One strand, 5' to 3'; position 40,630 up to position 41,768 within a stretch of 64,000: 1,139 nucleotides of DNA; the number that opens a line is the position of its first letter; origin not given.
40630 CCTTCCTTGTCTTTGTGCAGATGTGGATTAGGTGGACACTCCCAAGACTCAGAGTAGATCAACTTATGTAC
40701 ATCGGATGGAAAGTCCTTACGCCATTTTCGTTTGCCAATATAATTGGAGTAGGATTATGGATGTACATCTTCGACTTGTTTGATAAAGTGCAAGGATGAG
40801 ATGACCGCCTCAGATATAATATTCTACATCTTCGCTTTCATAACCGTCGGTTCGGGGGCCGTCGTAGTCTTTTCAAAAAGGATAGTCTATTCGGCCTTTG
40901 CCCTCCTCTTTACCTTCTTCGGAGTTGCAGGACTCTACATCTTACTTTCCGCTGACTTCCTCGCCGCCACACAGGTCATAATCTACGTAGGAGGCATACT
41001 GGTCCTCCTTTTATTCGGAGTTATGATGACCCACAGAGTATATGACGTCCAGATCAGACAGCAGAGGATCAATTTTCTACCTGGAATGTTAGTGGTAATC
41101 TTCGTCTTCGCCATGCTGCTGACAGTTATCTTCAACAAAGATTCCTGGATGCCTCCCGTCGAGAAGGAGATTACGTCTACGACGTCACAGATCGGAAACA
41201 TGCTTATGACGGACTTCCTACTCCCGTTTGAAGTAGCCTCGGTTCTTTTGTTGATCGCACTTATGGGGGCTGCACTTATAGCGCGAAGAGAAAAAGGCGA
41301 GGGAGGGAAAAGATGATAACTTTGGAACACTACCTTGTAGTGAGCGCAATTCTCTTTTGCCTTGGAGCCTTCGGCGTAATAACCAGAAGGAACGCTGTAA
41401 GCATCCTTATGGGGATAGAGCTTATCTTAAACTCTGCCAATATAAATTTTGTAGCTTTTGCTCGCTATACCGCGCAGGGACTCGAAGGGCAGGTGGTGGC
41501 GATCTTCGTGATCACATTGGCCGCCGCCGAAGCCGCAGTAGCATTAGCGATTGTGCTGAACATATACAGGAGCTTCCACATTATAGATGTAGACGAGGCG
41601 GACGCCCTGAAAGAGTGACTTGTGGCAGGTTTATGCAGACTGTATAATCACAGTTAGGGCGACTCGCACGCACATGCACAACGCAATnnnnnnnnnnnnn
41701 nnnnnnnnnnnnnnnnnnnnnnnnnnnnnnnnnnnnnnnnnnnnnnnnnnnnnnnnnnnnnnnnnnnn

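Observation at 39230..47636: Complex I membrane-arm-only gene cluster (nuoA-H-J-K-L-M-N) with an ankyrin-repeat gene between nuoK and nuoL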

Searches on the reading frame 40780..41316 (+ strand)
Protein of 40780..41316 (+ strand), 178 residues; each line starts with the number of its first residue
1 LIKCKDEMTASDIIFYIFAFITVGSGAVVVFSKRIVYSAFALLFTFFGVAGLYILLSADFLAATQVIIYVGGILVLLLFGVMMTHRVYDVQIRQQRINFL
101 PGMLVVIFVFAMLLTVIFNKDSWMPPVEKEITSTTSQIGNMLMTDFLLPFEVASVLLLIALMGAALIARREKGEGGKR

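Call 3: search_protein_families(library=pfam, proteins=[window:40780-41316:+])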
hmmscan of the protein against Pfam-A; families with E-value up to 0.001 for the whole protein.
window:40780-41316:+ (178 aa): 1 family
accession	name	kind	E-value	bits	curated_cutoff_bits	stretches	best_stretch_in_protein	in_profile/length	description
PF00499.25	Oxidored_q3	-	1.1e-39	135.9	33.2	1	26-167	2-146/146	NADH-ubiquinone/plastoquinone oxidoreductase chain 6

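Call 4: search_protein_families(library=ncbifam, proteins=[window:40780-41316:+])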
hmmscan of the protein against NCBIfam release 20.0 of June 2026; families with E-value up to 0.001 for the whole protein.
window:40780-41316:+ (178 aa): 13 families
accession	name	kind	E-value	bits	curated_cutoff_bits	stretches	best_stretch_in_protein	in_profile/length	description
NF005163.0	PRK06638.1-3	equivalog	2e-41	141.7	174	1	12-171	9-170/203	NADH-quinone oxidoreductase subunit J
NF005168.0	PRK06638.2-3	equivalog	2.4e-35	122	154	1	8-172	1-169/172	NADH-quinone oxidoreductase subunit J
NF005164.0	PRK06638.1-4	equivalog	7.8e-34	116.9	154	1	8-172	1-173/211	NADH-quinone oxidoreductase subunit J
NF005165.0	PRK06638.1-5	equivalog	1.2e-25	90.1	192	1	8-174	16-187/282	NADH-quinone oxidoreductase subunit J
NF005167.0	PRK06638.2-2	equivalog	1.2e-24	87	137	1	12-171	4-165/176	NADH-quinone oxidoreductase subunit J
NF005166.0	PRK06638.2-1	equivalog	1.6e-23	83.6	284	1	9-174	2-169/174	NADH-quinone oxidoreductase subunit J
NF005025.0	PRK06433.1-5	equivalog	6.3e-18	64.9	95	1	13-87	14-88/96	NADH dehydrogenase subunit J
NF005169.0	PRK06638.2-4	equivalog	1.8e-16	60.7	319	1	12-164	4-161/182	NADH-quinone oxidoreductase subunit J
NF005024.0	PRK06433.1-4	equivalog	3e-15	56.2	101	1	9-86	3-80/89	NADH dehydrogenase subunit J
NF005162.0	PRK06638.1-1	equivalog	6e-15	55.5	157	1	13-173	3-164/184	NADH-quinone oxidoreductase subunit J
NF040613.1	F420_dehyd_FpoJ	exception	7.1e-10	38.7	110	1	102-171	7-79/81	F420H2 dehydrogenase subunit FpoJ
NF005023.0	PRK06433.1-2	equivalog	1e-08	35.5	92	1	13-84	5-76/82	NADH dehydrogenase subunit J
NF005030.0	PRK06439.1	equivalog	9.3e-06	25.6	121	1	103-171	8-71/72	NADH dehydrogenase subunit J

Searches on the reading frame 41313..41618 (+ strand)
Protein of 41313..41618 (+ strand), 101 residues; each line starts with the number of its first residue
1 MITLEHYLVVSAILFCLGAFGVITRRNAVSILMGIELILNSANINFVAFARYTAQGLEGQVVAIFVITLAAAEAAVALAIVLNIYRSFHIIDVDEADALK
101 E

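Call 3: search_protein_families(library=pfam, proteins=[window:41313-41618:+])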
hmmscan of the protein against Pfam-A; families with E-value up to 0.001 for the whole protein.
window:41313-41618:+ (101 aa): 1 family
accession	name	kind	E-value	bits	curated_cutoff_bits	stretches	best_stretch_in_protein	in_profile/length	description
PF00420.29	Oxidored_q2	-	2.8e-29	101.2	26.1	1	6-100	1-94/95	NADH-ubiquinone/plastoquinone oxidoreductase chain 4L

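Call 4: search_protein_families(library=ncbifam, proteins=[window:41313-41618:+])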
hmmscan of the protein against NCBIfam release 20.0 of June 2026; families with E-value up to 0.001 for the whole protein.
window:41313-41618:+ (101 aa): 7 families
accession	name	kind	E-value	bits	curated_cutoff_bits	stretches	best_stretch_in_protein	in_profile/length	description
NF004322.0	PRK05715.1-4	equivalog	2e-36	124.1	128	1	2-100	4-103/104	NADH-quinone oxidoreductase subunit NuoK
NF004320.0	PRK05715.1-2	equivalog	7.1e-33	112.6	57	1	2-100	1-98/99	NADH-quinone oxidoreductase subunit NuoK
NF040614.1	F420_dehyd_FpoK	exception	1.6e-31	108.6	145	1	4-99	2-96/98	F420H2 dehydrogenase subunit FpoK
NF004321.0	PRK05715.1-3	equivalog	5.5e-28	97.2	91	1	1-100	1-100/101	NADH-quinone oxidoreductase subunit NuoK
NF004323.0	PRK05715.1-5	equivalog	5.9e-28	97.2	89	1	1-100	2-101/102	NADH-quinone oxidoreductase subunit NuoK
NF004319.0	PRK05715.1-1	equivalog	5.5e-25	87.5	101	1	1-99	1-98/100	NADH-quinone oxidoreductase subunit NuoK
NF008556.0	PRK11492.1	equivalog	6.2e-05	23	136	1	3-100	123-215/216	hydrogenase 4 membrane subunit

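Call 41: search_protein_families(library=pfam, proteins=[L009:9413-9628:+, L009:9625-9873:+, L008:9602-9760:+, L010:8034-9389:+, L009:15432-15734:-, L009:15992-16255:-], max_evalue=0.1)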
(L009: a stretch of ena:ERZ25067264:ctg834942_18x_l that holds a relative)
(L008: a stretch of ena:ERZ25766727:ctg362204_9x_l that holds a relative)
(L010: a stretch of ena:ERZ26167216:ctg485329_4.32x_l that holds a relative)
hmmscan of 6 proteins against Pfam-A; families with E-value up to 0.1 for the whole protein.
L009:9413-9628:+ (71 aa): 0 families

L009:9625-9873:+ (82 aa): 1 family
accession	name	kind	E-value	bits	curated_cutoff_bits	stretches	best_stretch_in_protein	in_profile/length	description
PF15738.11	YafQ_toxin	-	3.6e-05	24.4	30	1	9-66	7-64/88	Bacterial toxin of type II toxin-antitoxin system, YafQ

L008:9602-9760:+ (52 aa): 0 families

L010:8034-9389:+ (451 aa): 3 families
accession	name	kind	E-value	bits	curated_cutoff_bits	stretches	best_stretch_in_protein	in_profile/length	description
PF05598.16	DUF772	-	4.1e-17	62.4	23.1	1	53-128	1-74/74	Transposase domain (DUF772)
PF01609.27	DDE_Tnp_1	-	1.2e-12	48.5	23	1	217-396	26-200/200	Transposase DDE domain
PF13751.12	DDE_Tnp_1_6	-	6.9e-09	36.5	25.1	1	329-399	51-124/125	Transposase DDE domain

L009:15432-15734:- (100 aa): 0 families

L009:15992-16255:- (87 aa): 0 families

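Call 42: search_protein_families(library=padloc, proteins=[L009:9413-9628:+, L009:9625-9873:+], max_evalue=0.1)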
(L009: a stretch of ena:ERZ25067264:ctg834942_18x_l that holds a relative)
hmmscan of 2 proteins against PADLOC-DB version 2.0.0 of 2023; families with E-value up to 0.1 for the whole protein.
L009:9413-9628:+ (71 aa): 1 family
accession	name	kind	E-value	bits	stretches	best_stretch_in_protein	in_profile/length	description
PDLC04414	PDC-M10B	-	0.04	12.3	1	9-63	29-84/147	-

L009:9625-9873:+ (82 aa): 0 families

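Call 92: search_protein_families(library=ncbifam, proteins=[L009:9413-9628:+, L009:9625-9873:+], max_evalue=0.1)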
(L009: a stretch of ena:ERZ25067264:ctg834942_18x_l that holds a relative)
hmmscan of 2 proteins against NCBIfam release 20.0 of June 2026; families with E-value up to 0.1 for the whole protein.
L009:9413-9628:+ (71 aa): 2 families
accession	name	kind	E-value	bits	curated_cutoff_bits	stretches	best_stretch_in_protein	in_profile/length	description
TIGR01025.1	uS19_arch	equivalog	0.015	15.1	139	1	8-56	9-61/135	30S ribosomal protein S19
NF003121.0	PRK04038.1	equivalog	0.049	13.4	146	1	8-55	20-71/145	30S ribosomal protein S19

L009:9625-9873:+ (82 aa): 2 families
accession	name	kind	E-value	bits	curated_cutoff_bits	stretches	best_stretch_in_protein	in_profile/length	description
TIGR02385.1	RelE_StbE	subfamily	4.6e-05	23.8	27.9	1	10-66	7-64/88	type II toxin-antitoxin system mRNA interferase toxin, RelE/StbE family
TIGR00053.1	TIGR00053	subfamily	0.0089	16.6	87.25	1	9-65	8-65/92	YafQ family addiction module toxin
